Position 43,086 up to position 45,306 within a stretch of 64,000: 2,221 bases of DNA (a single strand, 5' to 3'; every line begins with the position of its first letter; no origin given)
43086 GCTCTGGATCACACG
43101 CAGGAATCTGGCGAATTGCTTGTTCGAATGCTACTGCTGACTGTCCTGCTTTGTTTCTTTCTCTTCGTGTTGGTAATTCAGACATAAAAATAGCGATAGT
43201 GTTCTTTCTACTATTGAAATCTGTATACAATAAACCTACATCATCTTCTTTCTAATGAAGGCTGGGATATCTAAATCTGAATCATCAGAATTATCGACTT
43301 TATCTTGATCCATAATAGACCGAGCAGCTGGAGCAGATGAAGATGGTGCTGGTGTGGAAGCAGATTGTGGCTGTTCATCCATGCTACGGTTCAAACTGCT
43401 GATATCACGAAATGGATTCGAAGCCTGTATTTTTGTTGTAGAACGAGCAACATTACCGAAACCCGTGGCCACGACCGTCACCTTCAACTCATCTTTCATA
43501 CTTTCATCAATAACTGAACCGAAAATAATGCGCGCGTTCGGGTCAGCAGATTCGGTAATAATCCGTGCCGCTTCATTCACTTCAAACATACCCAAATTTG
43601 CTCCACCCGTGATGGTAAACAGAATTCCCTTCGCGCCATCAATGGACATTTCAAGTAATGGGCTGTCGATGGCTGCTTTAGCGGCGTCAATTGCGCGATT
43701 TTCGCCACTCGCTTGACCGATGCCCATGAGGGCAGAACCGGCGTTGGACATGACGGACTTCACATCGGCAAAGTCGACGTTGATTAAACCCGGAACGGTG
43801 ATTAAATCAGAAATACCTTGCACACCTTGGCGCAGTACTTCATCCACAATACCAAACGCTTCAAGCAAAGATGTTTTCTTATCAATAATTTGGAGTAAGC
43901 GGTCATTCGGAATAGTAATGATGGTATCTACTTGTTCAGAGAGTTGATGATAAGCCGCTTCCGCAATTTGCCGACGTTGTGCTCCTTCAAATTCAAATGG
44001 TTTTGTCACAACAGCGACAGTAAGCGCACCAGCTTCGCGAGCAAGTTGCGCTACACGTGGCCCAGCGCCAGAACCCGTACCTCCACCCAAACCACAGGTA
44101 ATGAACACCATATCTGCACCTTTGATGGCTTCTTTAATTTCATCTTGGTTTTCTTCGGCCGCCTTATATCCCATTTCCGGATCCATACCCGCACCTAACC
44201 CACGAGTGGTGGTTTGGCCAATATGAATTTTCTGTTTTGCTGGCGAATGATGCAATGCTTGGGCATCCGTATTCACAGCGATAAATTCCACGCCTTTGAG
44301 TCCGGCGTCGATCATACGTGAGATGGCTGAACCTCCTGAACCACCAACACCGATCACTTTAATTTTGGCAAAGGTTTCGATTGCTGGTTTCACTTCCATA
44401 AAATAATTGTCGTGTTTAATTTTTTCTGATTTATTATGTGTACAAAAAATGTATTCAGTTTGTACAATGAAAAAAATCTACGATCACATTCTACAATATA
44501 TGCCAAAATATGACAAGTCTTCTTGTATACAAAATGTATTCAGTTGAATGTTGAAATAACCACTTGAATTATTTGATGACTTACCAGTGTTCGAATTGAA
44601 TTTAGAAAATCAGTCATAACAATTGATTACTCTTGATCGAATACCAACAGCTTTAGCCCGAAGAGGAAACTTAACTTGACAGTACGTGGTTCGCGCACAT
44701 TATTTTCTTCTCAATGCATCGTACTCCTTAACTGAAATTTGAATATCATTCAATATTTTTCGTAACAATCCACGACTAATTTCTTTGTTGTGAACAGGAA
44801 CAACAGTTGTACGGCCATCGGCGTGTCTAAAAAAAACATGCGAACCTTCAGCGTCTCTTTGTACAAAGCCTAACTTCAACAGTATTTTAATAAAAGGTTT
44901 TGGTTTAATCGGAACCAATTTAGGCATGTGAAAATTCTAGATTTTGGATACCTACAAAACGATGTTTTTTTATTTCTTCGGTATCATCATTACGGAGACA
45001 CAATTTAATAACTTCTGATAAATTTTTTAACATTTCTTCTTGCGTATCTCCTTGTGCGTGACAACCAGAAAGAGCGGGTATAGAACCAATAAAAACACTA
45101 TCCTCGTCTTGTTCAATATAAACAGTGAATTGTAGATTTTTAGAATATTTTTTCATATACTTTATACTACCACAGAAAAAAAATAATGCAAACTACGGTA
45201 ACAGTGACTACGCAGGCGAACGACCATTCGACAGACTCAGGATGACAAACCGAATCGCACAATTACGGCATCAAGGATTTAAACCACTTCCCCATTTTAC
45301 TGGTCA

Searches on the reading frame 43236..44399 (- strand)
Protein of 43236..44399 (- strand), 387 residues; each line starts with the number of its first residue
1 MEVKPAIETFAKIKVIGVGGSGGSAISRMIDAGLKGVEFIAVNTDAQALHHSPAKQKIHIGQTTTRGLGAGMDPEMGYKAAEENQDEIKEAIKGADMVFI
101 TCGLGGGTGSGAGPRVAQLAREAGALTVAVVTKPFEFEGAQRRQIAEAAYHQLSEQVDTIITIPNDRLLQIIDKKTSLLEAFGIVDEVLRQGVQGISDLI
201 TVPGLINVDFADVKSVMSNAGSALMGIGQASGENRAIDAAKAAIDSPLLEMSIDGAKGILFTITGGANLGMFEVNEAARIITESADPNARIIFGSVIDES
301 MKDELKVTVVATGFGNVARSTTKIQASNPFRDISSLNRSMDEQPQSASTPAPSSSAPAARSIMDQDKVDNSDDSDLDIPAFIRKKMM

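Call 5: search_protein_families(library=pfam, proteins=[window:43236-44399:-], max_evalue=0.01)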
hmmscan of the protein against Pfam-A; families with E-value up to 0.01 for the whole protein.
window:43236-44399:- (387 aa): 3 families
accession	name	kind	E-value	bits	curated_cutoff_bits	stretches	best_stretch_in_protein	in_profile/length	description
PF00091.31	Tubulin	-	5.3e-51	174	33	1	12-173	1-190/190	Tubulin/FtsZ family, GTPase domain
PF12327.13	FtsZ_C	-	5e-35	120.1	27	1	221-314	1-94/95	FtsZ family, C-terminal domain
PF13809.12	Tubulin_2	-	0.00017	21.4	27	0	97-122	163-188/356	Tubulin like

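Call 6: search_protein_families(library=ncbifam, proteins=[window:43236-44399:-], max_evalue=0.01)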
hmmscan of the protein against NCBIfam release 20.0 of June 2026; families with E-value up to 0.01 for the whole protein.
window:43236-44399:- (387 aa): 1 family
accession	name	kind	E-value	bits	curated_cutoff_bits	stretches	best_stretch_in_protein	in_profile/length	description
TIGR00065.1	ftsZ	equivalog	5.6e-125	417.3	295.2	1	10-324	17-334/353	cell division protein FtsZ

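Call 21: find_related_loci(query=window:43236-44399:-, collection=genome_contigs, flank=10000)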
Query window:43236-44399:- (387 aa) in genome_contigs; peptide patterns used: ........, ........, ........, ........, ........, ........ (x = any residue, [..] = any of these).
600 stretches matched a pattern (row limit reached: there are more); 597 encode a relative of the query (tblastn E <= 1e-3); the best 80 are kept; 80 distinct loci.
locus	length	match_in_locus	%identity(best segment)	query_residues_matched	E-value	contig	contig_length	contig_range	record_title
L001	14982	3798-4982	67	1-387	1e-156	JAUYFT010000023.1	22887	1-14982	MAG: bacterium isolate C21_metabat.bin.3 C21_k141_205571, whole genome shotgun sequence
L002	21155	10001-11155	67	1-387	1e-152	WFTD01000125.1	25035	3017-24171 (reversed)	MAG: Patescibacteria group bacterium isolate S139_126 k151_74673, whole genome shotgun sequence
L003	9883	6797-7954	65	1-386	1e-152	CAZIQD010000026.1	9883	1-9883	MAG TPA_asm: uncultured Gammaproteobacteria bacterium isolate SRP319275_co1_349 genome assembly, contig: NODE_8747_lengt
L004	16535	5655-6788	69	1-387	5e-151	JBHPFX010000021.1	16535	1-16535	Patescibacteria group bacterium isolate SAG AM-311-L03 NODE_21_length_16535_cov_32.559345, whole genome shotgun sequence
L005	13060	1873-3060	67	1-386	4e-150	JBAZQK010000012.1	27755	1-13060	MAG: Patescibacteria group bacterium isolate SO_2017_SWC_51 scaffold_252_c2_LP-4_2017, whole genome shotgun sequence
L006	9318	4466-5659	66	1-386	6e-149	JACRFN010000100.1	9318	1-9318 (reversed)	MAG: Candidatus Kerfeldbacteria bacterium isolate NC_groundwater_1726_Pr3_B-0.1um_50_13 SR-2_scaffold_141_3214006, whole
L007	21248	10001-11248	58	2-387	1e-146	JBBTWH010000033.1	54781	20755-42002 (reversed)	MAG: Patescibacteria group bacterium isolate H41-bin254_1 H41_bin254_1_000000000033, whole genome shotgun sequence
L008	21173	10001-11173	62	2-386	4e-146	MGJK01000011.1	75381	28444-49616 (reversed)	MAG: Candidatus Yanofskybacteria bacterium RIFCSPHIGHO2_01_FULL_44_24 rifcsphigho2_01_scaffold_2994, whole genome shotgu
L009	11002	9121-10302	63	2-387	7e-145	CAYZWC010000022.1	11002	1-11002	MAG TPA_asm: uncultured Gammaproteobacteria bacterium isolate SRP141376_co1_229 genome assembly, contig: NODE_11122_leng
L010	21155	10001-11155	67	2-386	8e-145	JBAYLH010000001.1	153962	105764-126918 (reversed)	MAG: Candidatus Buchananbacteria bacterium isolate SO_2016_GW1_99 scaffold00224_OW334_2016, whole genome shotgun sequenc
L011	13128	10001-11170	64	2-387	1e-143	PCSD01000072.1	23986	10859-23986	MAG: Candidatus Falkowbacteria bacterium CG23_combo_of_CG06-09_8_20_14_all_49_15 CG23_scaffold_634_c, whole genome shotg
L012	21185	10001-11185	62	2-386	6e-143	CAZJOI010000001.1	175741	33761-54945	MAG TPA_asm: uncultured Bdellovibrionales bacterium isolate SRP192927_co1_264 genome assembly, contig: NODE_27_length_17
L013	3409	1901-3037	62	1-386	5e-148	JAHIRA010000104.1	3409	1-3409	MAG: Patescibacteria group bacterium isolate MM_PC_MetaG.mb.108 MM_PC_MetaG.mb.108_k141_1034426, whole genome shotgun se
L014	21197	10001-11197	67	2-387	2e-160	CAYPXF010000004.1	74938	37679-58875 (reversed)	MAG TPA_asm: uncultured Gammaproteobacteria bacterium isolate binchicken_co17_235 genome assembly, contig: NODE_1081_len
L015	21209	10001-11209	61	2-387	1e-141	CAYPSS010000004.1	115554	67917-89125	MAG TPA_asm: uncultured Gammaproteobacteria bacterium isolate binchicken_co27_474 genome assembly, contig: NODE_222_leng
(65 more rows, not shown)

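Call 23: find_homologous_proteins(query=window:43236-44399:-, max_evalue=1e-100)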
Query window:43236-44399:- (387 aa): 7969 proteins with E <= 1e-100 among 8000 candidates; the best 120 are listed.
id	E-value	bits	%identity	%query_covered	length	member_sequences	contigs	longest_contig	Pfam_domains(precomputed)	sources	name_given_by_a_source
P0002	1.3e-241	819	100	100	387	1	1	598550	PF00091.32,PF12327.14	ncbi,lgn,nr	ncbi:MAG: cell division protein FtsZ [Candidatus Kerfeldbacteria bacterium]|nr:cell division protein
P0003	7.8e-202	688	83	100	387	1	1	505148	PF13809.13,PF00091.32,PF12327.14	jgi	-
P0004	3.1e-201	686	84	100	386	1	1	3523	PF13809.13,PF00091.32,PF12327.14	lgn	-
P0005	7.7e-201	685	84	100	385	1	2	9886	PF13809.13,PF00091.32,PF12327.14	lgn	-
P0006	8.7e-201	685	82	100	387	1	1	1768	PF13809.13,PF00091.32,PF12327.14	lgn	-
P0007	5.8e-200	682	83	100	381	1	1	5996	PF13809.13,PF00091.32,PF12327.14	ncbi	-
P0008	5.6e-199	679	81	100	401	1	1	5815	PF00091.32,PF12327.14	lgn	-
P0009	9.2e-198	675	80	100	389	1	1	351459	PF00091.32,PF12327.14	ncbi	ncbi:MAG: cell division protein FtsZ [Candidatus Kerfeldbacteria bacterium]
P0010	1.4e-197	674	81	100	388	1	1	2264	PF00091.32,PF12327.14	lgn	-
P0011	6.1e-196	669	81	100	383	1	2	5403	PF00091.32,PF12327.14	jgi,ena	-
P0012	6.3e-196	669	81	100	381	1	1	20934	PF00091.32,PF12327.14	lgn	-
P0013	7.6e-196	669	81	100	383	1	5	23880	PF00091.32,PF12327.14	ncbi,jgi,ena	-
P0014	1.9e-195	667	80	100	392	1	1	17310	PF00091.32,PF12327.14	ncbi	ncbi:cell division protein FtsZ [Patescibacteria group bacterium]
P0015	2.3e-195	667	83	100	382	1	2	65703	PF13809.13,PF00091.32,PF12327.14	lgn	-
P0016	5.4e-195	666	81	100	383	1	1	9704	PF00091.32,PF12327.14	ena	-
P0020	1.3e-193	661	80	100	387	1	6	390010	PF00091.32,PF12327.14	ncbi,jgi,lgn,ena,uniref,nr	ncbi:MAG: cell division protein FtsZ [Candidatus Kerfeldbacteria bacterium CG15_BIG_FIL_POST_REV_8_2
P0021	2.4e-193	660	80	100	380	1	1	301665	PF00091.32,PF12327.14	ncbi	-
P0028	3.8e-191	653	78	100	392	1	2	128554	PF00091.32,PF12327.14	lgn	-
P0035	1.5e-189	648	80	100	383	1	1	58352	PF13809.13,PF00091.32,PF12327.14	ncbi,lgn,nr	ncbi:MAG: cell division protein FtsZ [Candidatus Kerfeldbacteria bacterium]|nr:cell division protein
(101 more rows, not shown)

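Call 25: find_encoding_contigs(protein=P0003, flank=8000, max_places=2)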
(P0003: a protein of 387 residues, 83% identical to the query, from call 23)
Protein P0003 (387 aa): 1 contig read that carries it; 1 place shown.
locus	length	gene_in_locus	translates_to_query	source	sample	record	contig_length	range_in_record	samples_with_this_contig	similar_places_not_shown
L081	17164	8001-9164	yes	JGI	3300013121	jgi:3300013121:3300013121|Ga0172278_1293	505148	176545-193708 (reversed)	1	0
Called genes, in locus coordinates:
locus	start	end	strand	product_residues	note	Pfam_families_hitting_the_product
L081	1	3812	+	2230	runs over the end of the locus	PF18895:T4SS_pilin, PF13205:Big_5 (weak)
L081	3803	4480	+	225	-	PF18884:TSP3_bac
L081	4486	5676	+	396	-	-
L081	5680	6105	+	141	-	PF02130:YbeY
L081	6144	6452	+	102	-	PF01219:DAGK_prokar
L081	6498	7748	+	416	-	PF02491:SHS2_FTSA, PF06723:MreB_Mbl, PF11104:PilM_2 (weak), PF14450:FtsA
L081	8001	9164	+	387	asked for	PF00091:Tubulin, PF13809:Tubulin_2 (faint), PF12327:FtsZ_C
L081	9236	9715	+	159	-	PF22811:Zn_ribbon_NrdR, PF03477:ATP-cone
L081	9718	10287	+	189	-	PF02572:CobA_CobO_BtuR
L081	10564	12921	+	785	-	PF00317:Ribonuc_red_lgN, PF02867:Ribonuc_red_lgC, PF12637:TSCPD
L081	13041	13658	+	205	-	PF20221:DUF6580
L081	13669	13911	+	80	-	PF08984:DUF1858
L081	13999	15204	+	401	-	PF00089:Trypsin, PF10459:Peptidase_S46 (faint), PF13365:Trypsin_2, PF00595:PDZ (faint), PF13180:PDZ_2, PF17820:PDZ_6 (weak)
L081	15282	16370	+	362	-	PF03462:PCRF, PF00472:RF-1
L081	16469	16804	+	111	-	PF02002:TFIIE_alpha (weak), PF03551:PadR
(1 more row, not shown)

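Call 26: find_encoding_contigs(protein=P0015, flank=8000, max_places=2)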
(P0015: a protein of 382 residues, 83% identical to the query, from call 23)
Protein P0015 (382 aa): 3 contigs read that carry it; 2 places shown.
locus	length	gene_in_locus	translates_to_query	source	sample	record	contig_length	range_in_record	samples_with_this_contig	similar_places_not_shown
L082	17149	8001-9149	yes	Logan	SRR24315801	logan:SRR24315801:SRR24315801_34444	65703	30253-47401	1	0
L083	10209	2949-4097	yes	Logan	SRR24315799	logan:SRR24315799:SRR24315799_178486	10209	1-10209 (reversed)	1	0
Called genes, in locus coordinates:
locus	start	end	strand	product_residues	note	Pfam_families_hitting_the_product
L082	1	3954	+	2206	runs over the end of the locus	PF18895:T4SS_pilin, PF01833:TIG (faint), PF13205:Big_5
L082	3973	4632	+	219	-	PF18884:TSP3_bac (weak)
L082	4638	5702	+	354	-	-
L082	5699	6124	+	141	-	PF02130:YbeY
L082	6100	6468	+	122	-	PF01219:DAGK_prokar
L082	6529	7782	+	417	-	PF11104:PilM_2 (faint), PF02491:SHS2_FTSA, PF06723:MreB_Mbl, PF14450:FtsA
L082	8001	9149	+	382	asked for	PF00091:Tubulin, PF13809:Tubulin_2 (faint), PF12327:FtsZ_C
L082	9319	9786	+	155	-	PF22811:Zn_ribbon_NrdR, PF03477:ATP-cone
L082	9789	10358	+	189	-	PF02572:CobA_CobO_BtuR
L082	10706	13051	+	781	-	PF00317:Ribonuc_red_lgN, PF02867:Ribonuc_red_lgC, PF12637:TSCPD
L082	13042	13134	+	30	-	-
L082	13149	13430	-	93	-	-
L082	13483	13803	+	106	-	PF11196:DUF2834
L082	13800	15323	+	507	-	PF00890:FAD_binding_2 (faint), PF01266:DAO (faint), PF01593:Amino_oxidase, PF01946:Thi4 (faint), PF03486:HI0933_like (faint), PF07992:Pyr_redox_2 (faint), PF12831:FAD_oxidored (weak), PF13450:NAD_binding_8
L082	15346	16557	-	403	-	PF03109:ABC1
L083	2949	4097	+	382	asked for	PF00091:Tubulin, PF13809:Tubulin_2 (faint), PF12327:FtsZ_C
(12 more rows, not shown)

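Call 27: find_encoding_contigs(protein=P0005, flank=8000, max_places=2)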
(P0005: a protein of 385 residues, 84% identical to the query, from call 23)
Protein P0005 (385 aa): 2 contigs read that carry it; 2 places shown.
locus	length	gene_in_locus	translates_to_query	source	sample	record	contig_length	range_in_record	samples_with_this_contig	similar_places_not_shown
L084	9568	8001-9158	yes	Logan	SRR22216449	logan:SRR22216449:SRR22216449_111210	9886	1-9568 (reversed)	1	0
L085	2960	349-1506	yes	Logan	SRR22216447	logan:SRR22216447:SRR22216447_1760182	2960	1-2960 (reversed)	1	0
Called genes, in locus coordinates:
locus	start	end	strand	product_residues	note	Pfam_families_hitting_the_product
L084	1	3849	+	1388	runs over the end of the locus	?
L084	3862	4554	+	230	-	PF18884:TSP3_bac (faint)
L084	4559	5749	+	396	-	-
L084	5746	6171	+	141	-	PF02130:YbeY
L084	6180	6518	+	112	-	PF01219:DAGK_prokar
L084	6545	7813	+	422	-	PF11104:PilM_2 (faint), PF02491:SHS2_FTSA, PF06723:MreB_Mbl, PF14450:FtsA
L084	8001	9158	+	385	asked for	PF00091:Tubulin, PF13809:Tubulin_2 (faint), PF12327:FtsZ_C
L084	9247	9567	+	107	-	?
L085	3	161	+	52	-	?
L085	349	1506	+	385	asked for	PF00091:Tubulin, PF13809:Tubulin_2 (faint), PF12327:FtsZ_C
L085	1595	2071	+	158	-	PF22811:Zn_ribbon_NrdR, PF03477:ATP-cone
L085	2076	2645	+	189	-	PF02572:CobA_CobO_BtuR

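Call 30: find_encoding_contigs(protein=P0009, flank=6000, max_places=1)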
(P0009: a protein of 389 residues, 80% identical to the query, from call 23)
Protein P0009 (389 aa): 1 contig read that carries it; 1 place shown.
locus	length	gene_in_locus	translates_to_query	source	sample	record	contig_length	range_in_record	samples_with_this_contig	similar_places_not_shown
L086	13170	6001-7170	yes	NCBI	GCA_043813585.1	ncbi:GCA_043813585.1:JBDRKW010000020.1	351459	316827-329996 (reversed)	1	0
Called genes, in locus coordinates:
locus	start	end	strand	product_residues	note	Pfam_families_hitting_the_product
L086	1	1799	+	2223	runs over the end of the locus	PF04956:TrbC (faint), PF18895:T4SS_pilin, PF01833:TIG (faint), PF13205:Big_5 (faint)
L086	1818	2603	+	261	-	PF18884:TSP3_bac (weak)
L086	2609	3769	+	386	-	-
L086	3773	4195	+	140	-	PF02130:YbeY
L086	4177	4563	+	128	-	PF01219:DAGK_prokar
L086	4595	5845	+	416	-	PF11104:PilM_2 (faint), PF02491:SHS2_FTSA, PF06723:MreB_Mbl, PF14450:FtsA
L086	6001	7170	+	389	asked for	PF00091:Tubulin, PF12327:FtsZ_C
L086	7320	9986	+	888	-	PF05048:NosD (faint)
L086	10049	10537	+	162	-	PF22811:Zn_ribbon_NrdR, PF03477:ATP-cone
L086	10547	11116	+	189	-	PF02572:CobA_CobO_BtuR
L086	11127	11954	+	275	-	PF13620:CarboxypepD_reg (faint), PF17210:SdrD_B (weak), PF22902:NOMO1-like_9th (weak)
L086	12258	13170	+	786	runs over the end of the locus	PF00317:Ribonuc_red_lgN, PF02867:Ribonuc_red_lgC, PF12637:TSCPD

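Call 31: find_encoding_contigs(protein=P0020, flank=6000, max_places=1)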
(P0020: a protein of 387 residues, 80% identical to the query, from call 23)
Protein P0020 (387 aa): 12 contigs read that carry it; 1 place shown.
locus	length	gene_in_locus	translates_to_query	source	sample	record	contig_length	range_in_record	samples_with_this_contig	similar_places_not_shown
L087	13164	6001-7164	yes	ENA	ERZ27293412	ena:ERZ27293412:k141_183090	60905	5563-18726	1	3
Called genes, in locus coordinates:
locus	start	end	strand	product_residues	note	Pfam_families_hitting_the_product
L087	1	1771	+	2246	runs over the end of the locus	PF18895:T4SS_pilin, PF01833:TIG (faint), PF13205:Big_5 (weak)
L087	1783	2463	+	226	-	PF18884:TSP3_bac (faint)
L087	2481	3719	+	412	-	-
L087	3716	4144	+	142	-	PF02130:YbeY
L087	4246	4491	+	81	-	PF01219:DAGK_prokar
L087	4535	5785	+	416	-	PF11104:PilM_2 (faint), PF02491:SHS2_FTSA, PF06723:MreB_Mbl, PF14450:FtsA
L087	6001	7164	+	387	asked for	PF00091:Tubulin, PF12327:FtsZ_C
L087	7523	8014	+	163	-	PF22811:Zn_ribbon_NrdR, PF03477:ATP-cone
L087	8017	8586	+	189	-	PF02572:CobA_CobO_BtuR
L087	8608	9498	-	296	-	-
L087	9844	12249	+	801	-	PF00317:Ribonuc_red_lgN, PF02867:Ribonuc_red_lgC, PF12637:TSCPD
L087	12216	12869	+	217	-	PF20221:DUF6580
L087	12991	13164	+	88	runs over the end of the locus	-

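Call 32: find_encoding_contigs(protein=P0007, flank=6000, max_places=1)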
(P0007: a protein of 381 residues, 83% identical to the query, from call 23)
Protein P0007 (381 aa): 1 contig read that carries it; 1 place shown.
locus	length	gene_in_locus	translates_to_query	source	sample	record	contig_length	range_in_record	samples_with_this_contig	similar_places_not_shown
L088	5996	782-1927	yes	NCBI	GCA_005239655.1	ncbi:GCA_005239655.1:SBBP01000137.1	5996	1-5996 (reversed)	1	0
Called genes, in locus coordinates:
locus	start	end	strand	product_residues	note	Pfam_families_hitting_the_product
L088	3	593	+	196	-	?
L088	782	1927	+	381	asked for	PF00091:Tubulin, PF13809:Tubulin_2 (faint), PF12327:FtsZ_C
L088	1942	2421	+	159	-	PF22811:Zn_ribbon_NrdR, PF03477:ATP-cone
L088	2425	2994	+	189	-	PF02572:CobA_CobO_BtuR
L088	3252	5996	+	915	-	?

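Call 35: search_protein_families(library=pfam, proteins=[L086:7320-9986:+], max_evalue=10)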
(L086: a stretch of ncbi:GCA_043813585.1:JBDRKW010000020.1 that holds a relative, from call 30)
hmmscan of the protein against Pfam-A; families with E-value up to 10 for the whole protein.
L086:7320-9986:+ (888 aa): 1 family
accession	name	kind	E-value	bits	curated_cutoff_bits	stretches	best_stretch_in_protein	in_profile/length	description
PF05048.19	NosD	-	1.1e-16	61.3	23.6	5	205-373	18-168/212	Periplasmic copper-binding protein (NosD)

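Call 38: find_encoding_contigs(protein=P0021, flank=6000, max_places=1)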
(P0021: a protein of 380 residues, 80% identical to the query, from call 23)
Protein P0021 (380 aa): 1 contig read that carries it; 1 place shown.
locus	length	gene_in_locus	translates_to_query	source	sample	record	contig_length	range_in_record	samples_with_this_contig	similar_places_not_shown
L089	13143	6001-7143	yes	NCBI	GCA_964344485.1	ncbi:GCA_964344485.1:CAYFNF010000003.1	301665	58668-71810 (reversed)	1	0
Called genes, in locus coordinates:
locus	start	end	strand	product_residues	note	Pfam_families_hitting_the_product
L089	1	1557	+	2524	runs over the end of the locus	PF18895:T4SS_pilin, PF13205:Big_5 (faint), PF01833:TIG (faint)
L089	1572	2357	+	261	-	PF18884:TSP3_bac (weak)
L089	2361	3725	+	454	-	-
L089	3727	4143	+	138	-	PF02130:YbeY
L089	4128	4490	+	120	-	PF01219:DAGK_prokar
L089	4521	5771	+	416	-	PF11104:PilM_2 (faint), PF02491:SHS2_FTSA, PF14450:FtsA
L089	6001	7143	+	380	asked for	PF00091:Tubulin, PF12327:FtsZ_C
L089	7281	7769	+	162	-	PF22811:Zn_ribbon_NrdR, PF03477:ATP-cone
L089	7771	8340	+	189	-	PF02572:CobA_CobO_BtuR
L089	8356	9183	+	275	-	PF13620:CarboxypepD_reg, PF22904:NOMO1-like_2nd (weak), PF17210:SdrD_B (weak)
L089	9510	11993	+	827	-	PF00317:Ribonuc_red_lgN, PF02867:Ribonuc_red_lgC, PF12637:TSCPD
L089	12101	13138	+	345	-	PF07722:Peptidase_C26, PF00117:GATase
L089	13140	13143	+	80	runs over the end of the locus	-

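Call 39: find_encoding_contigs(protein=P0035, flank=6000, max_places=1)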
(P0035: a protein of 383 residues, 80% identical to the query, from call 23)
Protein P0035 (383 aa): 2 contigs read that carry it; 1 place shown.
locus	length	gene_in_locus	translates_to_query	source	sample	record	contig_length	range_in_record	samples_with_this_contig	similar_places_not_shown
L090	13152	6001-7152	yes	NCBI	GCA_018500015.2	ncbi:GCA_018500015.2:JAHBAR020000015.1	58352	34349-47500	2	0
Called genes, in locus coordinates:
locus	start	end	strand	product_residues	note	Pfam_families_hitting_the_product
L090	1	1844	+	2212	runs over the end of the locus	PF18895:T4SS_pilin, PF13205:Big_5 (weak), PF01833:TIG (faint), PF13205:Big_5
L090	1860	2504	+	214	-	PF18884:TSP3_bac (faint)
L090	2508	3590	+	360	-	-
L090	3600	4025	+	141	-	PF02130:YbeY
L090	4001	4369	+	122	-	PF01219:DAGK_prokar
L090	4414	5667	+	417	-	PF11104:PilM_2 (faint), PF02491:SHS2_FTSA, PF06723:MreB_Mbl, PF14450:FtsA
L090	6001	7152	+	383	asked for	PF00091:Tubulin, PF13809:Tubulin_2 (faint), PF12327:FtsZ_C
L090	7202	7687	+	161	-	PF22811:Zn_ribbon_NrdR, PF03477:ATP-cone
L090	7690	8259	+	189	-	PF02572:CobA_CobO_BtuR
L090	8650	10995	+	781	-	PF00317:Ribonuc_red_lgN, PF02867:Ribonuc_red_lgC, PF12637:TSCPD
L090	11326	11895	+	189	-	PF20221:DUF6580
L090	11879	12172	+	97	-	-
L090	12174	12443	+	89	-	PF08984:DUF1858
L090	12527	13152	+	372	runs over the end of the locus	PF00089:Trypsin, PF13365:Trypsin_2, PF13180:PDZ_2 (weak), PF17820:PDZ_6 (weak)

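Call 40: find_encoding_contigs(protein=P0028, flank=6000, max_places=1)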
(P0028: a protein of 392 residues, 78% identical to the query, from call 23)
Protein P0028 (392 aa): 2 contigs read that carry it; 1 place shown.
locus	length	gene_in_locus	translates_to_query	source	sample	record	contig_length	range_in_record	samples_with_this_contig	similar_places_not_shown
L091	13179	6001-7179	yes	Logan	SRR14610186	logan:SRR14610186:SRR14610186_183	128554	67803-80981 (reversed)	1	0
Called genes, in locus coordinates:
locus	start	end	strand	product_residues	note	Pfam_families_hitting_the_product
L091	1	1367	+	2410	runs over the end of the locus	PF18895:T4SS_pilin (weak), PF13205:Big_5, PF01833:TIG (faint)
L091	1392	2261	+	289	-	PF18884:TSP3_bac (weak)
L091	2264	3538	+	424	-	-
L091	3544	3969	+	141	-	PF02130:YbeY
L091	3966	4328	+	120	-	PF01219:DAGK_prokar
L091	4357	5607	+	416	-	PF11104:PilM_2 (weak), PF02491:SHS2_FTSA, PF06723:MreB_Mbl, PF14450:FtsA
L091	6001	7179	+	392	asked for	PF00091:Tubulin, PF12327:FtsZ_C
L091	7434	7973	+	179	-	PF04542:Sigma70_r2, PF08281:Sigma70_r4_2, PF00196:GerE (weak), PF04545:Sigma70_r4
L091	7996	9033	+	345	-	-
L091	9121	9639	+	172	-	PF22811:Zn_ribbon_NrdR, PF03477:ATP-cone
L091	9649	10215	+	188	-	PF02572:CobA_CobO_BtuR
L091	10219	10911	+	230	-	-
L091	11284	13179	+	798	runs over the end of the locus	PF00317:Ribonuc_red_lgN, PF02867:Ribonuc_red_lgC, PF12637:TSCPD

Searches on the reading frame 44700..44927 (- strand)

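Call 5: search_protein_families(library=pfam, proteins=[window:44700-44927:-], max_evalue=0.01)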
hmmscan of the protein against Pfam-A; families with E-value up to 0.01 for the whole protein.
window:44700-44927:- (75 aa): 1 family
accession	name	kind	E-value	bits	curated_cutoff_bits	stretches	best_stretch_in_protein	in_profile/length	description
PF07927.17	HicA_toxin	-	1.2e-17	64.2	27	1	12-64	4-58/58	HicA toxin of bacterial toxin-antitoxin,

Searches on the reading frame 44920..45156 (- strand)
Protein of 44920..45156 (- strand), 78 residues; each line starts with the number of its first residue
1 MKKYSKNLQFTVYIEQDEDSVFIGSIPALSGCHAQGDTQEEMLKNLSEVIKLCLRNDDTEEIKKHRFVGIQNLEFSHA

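Call 5: search_protein_families(library=pfam, proteins=[window:44920-45156:-], max_evalue=0.01)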
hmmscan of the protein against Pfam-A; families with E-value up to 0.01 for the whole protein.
window:44920-45156:- (78 aa): 3 families
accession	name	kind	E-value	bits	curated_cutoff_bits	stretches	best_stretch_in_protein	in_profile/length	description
PF15919.11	HicB_lk_antitox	-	3.6e-08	34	27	1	10-64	1-57/123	HicB_like antitoxin of bacterial toxin-antitoxin system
PF21748.3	UPF0150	-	2.5e-07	31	27.3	1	12-50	11-49/64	UPF0150-like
PF24113.1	DUF7387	-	0.0022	18.7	27.9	1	30-64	31-63/85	Family of unknown function (DUF7387)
